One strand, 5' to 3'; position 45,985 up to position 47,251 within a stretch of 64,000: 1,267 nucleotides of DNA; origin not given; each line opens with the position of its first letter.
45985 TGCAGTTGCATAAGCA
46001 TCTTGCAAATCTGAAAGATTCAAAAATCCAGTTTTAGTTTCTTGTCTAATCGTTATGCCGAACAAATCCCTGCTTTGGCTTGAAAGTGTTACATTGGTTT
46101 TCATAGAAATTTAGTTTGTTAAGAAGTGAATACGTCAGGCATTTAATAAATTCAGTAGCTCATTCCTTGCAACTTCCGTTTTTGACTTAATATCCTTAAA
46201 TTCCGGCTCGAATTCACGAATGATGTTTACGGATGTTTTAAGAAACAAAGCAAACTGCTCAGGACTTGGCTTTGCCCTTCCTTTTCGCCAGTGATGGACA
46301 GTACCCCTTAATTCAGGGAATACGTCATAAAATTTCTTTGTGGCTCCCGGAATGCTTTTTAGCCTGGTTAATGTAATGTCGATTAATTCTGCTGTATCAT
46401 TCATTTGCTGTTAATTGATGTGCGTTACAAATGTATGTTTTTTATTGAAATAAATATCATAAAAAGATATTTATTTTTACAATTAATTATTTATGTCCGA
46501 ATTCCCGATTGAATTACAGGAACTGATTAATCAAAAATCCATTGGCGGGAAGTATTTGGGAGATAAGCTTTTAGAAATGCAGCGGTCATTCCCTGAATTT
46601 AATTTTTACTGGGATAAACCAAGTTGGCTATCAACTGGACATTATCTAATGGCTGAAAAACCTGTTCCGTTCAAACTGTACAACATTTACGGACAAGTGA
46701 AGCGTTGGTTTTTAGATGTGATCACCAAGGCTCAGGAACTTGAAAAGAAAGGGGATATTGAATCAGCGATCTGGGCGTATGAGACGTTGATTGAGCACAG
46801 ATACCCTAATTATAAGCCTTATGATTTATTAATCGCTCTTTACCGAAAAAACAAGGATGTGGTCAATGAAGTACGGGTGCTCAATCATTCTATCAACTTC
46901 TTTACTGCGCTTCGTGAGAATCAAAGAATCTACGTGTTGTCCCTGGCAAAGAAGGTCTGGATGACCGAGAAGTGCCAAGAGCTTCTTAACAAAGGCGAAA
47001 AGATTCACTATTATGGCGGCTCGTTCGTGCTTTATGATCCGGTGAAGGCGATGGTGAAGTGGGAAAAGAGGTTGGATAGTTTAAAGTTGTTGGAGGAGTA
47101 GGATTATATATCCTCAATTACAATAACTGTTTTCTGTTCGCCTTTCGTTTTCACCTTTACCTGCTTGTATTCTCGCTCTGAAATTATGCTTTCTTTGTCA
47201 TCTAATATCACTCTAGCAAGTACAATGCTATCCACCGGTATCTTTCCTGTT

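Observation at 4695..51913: Eight copies of a 29-bp perfect-dyad element fused to Bacteroidota -7 boxes: one regulon across the whole element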

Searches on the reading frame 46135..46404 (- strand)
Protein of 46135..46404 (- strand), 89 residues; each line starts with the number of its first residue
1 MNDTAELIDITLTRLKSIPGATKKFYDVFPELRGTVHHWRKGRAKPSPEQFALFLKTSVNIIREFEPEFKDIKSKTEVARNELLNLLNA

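Call 11: search_protein_families(library=pfam, proteins=[window:46135-46404:-], max_evalue=0.01)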
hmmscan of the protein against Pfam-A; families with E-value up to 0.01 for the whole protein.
window:46135-46404:- (89 aa): 0 families

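Call 12: search_protein_families(library=phrogs, proteins=[window:46135-46404:-], max_evalue=0.001)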
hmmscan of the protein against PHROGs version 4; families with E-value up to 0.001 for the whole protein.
window:46135-46404:- (89 aa): 0 families

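Call 38: find_homologous_proteins(query=window:46135-46404:-, max_evalue=0.001)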
Query window:46135-46404:- (89 aa): 1 proteins with E <= 0.001 among 1 candidates.
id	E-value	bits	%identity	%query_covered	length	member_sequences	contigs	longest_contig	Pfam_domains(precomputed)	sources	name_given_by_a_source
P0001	9.9e-52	190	100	100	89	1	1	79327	-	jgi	jgi:DNA-binding transcriptional regulator YiaG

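Call 39: find_encoding_contigs(protein=P0001, flank=10000, max_places=4)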
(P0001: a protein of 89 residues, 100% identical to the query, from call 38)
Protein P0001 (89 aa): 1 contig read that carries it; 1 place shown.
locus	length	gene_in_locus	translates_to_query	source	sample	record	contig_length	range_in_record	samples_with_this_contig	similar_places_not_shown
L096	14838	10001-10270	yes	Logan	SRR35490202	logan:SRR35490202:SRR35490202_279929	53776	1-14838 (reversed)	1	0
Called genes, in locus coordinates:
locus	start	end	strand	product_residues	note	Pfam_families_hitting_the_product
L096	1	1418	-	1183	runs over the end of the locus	-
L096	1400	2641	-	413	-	-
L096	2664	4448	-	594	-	-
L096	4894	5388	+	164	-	-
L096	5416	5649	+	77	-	-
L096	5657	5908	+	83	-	-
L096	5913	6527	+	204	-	-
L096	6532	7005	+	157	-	PF00692:dUTPase (faint)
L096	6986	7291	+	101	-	-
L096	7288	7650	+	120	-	-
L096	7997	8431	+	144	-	-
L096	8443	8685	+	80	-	-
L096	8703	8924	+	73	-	-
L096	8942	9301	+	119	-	-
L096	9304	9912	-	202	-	-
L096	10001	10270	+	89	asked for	-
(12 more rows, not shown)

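Call 52: search_solved_structures(query=window:46135-46404:-, max_evalue=1, show_alignments=2)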
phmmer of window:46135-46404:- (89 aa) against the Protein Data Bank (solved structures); distinct sequences matched with E-value up to 1: 2.
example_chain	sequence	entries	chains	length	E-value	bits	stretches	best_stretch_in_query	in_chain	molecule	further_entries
4oei_A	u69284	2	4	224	0.25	14.9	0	11-36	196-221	Lectin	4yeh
3v6n_A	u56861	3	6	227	0.26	14.8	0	11-36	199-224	Lectin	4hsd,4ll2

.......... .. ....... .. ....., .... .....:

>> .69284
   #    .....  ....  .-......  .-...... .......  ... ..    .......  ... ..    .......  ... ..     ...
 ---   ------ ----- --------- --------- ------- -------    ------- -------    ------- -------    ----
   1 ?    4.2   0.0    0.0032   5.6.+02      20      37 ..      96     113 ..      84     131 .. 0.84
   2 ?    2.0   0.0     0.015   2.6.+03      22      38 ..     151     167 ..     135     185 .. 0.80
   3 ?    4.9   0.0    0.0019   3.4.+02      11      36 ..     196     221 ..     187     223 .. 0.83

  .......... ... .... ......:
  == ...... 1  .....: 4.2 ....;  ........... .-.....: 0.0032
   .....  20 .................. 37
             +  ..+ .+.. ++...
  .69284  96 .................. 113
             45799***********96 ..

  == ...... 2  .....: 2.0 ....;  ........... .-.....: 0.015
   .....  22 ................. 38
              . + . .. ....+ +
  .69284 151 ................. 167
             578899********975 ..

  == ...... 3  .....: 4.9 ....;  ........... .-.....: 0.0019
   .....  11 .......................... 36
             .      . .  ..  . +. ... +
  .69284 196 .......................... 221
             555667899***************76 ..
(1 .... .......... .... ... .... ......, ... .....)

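Call 57: search_protein_families(library=phrogs, proteins=[window:46135-46404:-], max_evalue=0.1)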
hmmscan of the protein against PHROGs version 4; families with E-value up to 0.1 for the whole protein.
window:46135-46404:- (89 aa): 0 families

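Call 86: predict_structure(protein=window:46135-46404:-)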
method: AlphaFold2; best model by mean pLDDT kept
length: 89 residues; sequences in the alignment: 1
mean_pLDDT: 85.7   pTM: 0.74
mean pLDDT of the five models: 85.7, 83.0, 79.9, 79.6, 79.5
residues with pLDDT >= 90: 33; 70-90: 50; 50-70: 6; < 50: 0
segments of 3 or more residues with pLDDT < 50: none
pLDDT, mean of each block of 10 residues (from residue 1): 80 90 92 90 89 91 83 73 83
secondary structure, 60 per line:
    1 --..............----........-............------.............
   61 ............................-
elements in order: H3-16 H21-28 H30-41 H48-88

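Call 88: fold_search(model_id=the predicted structure, library=pdb)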
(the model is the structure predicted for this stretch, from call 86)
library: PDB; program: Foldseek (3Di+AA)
matches with E <= 10: 149; with E <= 0.001: 0
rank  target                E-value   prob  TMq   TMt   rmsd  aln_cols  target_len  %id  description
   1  1x8z_B                1.3e+00  0.28  0.41  0.28   7.0       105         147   13  Crystal structure of a pectin methylesterase inhibitor from Arabidopsis thaliana (released 2004-12-28)
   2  4m34_B                1.3e+00  0.10  0.27  0.19  14.0       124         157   10  Crystal structure of gated-pore mutant D138H of second DNA-Binding protein under starvation from Mycobacterium smegmat (released 2014-03-05)
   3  4m35_A                1.6e+00  0.25  0.42  0.25  12.0       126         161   11  Crystal structure of gated-pore mutant H126/141D of second DNA-Binding protein under starvation from Mycobacterium sme (released 2014-03-05)
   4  5ww9_A                1.6e+00  0.25  0.42  0.25  12.6       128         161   12  Crystal structure of R73E mutant of the second DNA-Binding protein under starvation from Mycobacterium smegmatis (released 2017-08-09)
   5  2gsc_E                1.6e+00  0.20  0.38  0.32   7.2       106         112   13  Crystal Structure of the Conserved Hypothetical Cytosolic Protein Xcc0516 from Xanthomonas campestris (released 2006-10-03)
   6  4m34_D                1.7e+00  0.25  0.43  0.26  11.5       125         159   10  Crystal structure of gated-pore mutant D138H of second DNA-Binding protein under starvation from Mycobacterium smegmat (released 2014-03-05)
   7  4m33_A                1.7e+00  0.23  0.42  0.25  12.0       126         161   11  Crystal structure of gated-pore mutant H141D of second DNA-Binding protein under starvation from Mycobacterium smegmat (released 2014-03-05)
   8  1x91                  1.7e+00  0.16  0.36  0.26   6.8        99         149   15  Crystal structure of mutant form A of a pectin methylesterase inhibitor from Arabidopsis (released 2004-12-28)
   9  5ww8_C                1.8e+00  0.23  0.43  0.26  12.0       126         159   11  Crystal structure of the second DNA-Binding protein under starvation from Mycobacterium smegmatis soaked with iron in  (released 2017-08-09)
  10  4m32_A                1.8e+00  0.23  0.43  0.25  11.3       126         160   11  Crystal structure of gated-pore mutant D138N of second DNA-Binding protein under starvation from Mycobacterium smegmat (released 2014-03-05)
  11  2z90_A                1.9e+00  0.25  0.42  0.24  14.9       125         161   11  Crystal Structure of the Second Dps from Mycobacterium smegmatis (released 2008-04-22)
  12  4m33_B                1.9e+00  0.21  0.42  0.25  12.3       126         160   11  Crystal structure of gated-pore mutant H141D of second DNA-Binding protein under starvation from Mycobacterium smegmat (released 2014-03-05)
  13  4m35_B                1.9e+00  0.21  0.42  0.25  12.3       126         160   11  Crystal structure of gated-pore mutant H126/141D of second DNA-Binding protein under starvation from Mycobacterium sme (released 2014-03-05)
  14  1x8z_C                1.9e+00  0.16  0.36  0.26   6.7        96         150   14  Crystal structure of a pectin methylesterase inhibitor from Arabidopsis thaliana (released 2004-12-28)
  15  4m34_A                2.0e+00  0.23  0.43  0.26  10.9       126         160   11  Crystal structure of gated-pore mutant D138H of second DNA-Binding protein under starvation from Mycobacterium smegmat (released 2014-03-05)
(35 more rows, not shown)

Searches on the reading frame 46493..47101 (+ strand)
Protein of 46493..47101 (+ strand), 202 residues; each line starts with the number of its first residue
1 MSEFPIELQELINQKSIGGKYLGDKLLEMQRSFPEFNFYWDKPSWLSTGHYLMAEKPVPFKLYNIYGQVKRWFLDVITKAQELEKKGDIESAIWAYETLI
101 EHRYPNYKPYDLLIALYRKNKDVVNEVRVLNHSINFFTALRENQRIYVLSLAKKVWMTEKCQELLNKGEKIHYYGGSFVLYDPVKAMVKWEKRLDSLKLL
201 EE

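Call 11: search_protein_families(library=pfam, proteins=[window:46493-47101:+], max_evalue=0.01)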
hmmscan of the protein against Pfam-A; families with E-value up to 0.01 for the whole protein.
window:46493-47101:+ (202 aa): 0 families

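Call 12: search_protein_families(library=phrogs, proteins=[window:46493-47101:+], max_evalue=0.001)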
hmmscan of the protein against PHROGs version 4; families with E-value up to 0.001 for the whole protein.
window:46493-47101:+ (202 aa): 0 families

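Call 61: find_related_loci(query=window:46493-47101:+, collection=viral_contigs, flank=10000)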
Query window:46493-47101:+ (202 aa) in viral_contigs; peptide patterns used: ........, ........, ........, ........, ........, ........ (x = any residue, [..] = any of these).
8 stretches matched a pattern; 2 encode a relative of the query (tblastn E <= 1e-3); 2 distinct loci.
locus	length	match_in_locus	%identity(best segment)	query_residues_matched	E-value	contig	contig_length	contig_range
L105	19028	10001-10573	64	1-191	9e-81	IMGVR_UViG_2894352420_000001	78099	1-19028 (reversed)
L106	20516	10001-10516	62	22-193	2e-69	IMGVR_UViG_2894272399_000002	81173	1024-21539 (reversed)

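Call 91: search_dna_similar(query=window:46493-47101:+, collection=phages, mode=protein, max_evalue=0.01, max_rows=12)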
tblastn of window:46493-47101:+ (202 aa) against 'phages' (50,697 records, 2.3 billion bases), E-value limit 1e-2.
Records with a match: 1; places in all: 1; records where one place covers at least 80% of the query: 0.
Best place of each record, by identity: <60% 1.
By first word of the organism name: Terrisporobacter 1.
By host as written in the record: Terrisporobacter petrolearius ELB 1.
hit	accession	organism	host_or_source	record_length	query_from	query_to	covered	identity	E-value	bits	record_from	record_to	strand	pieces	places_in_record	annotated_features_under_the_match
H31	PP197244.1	Terrisporobacter phage TPELB_ph1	Terrisporobacter petrolearius ELB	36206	79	140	31%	45.2%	2e-5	50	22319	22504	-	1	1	hypothetical protein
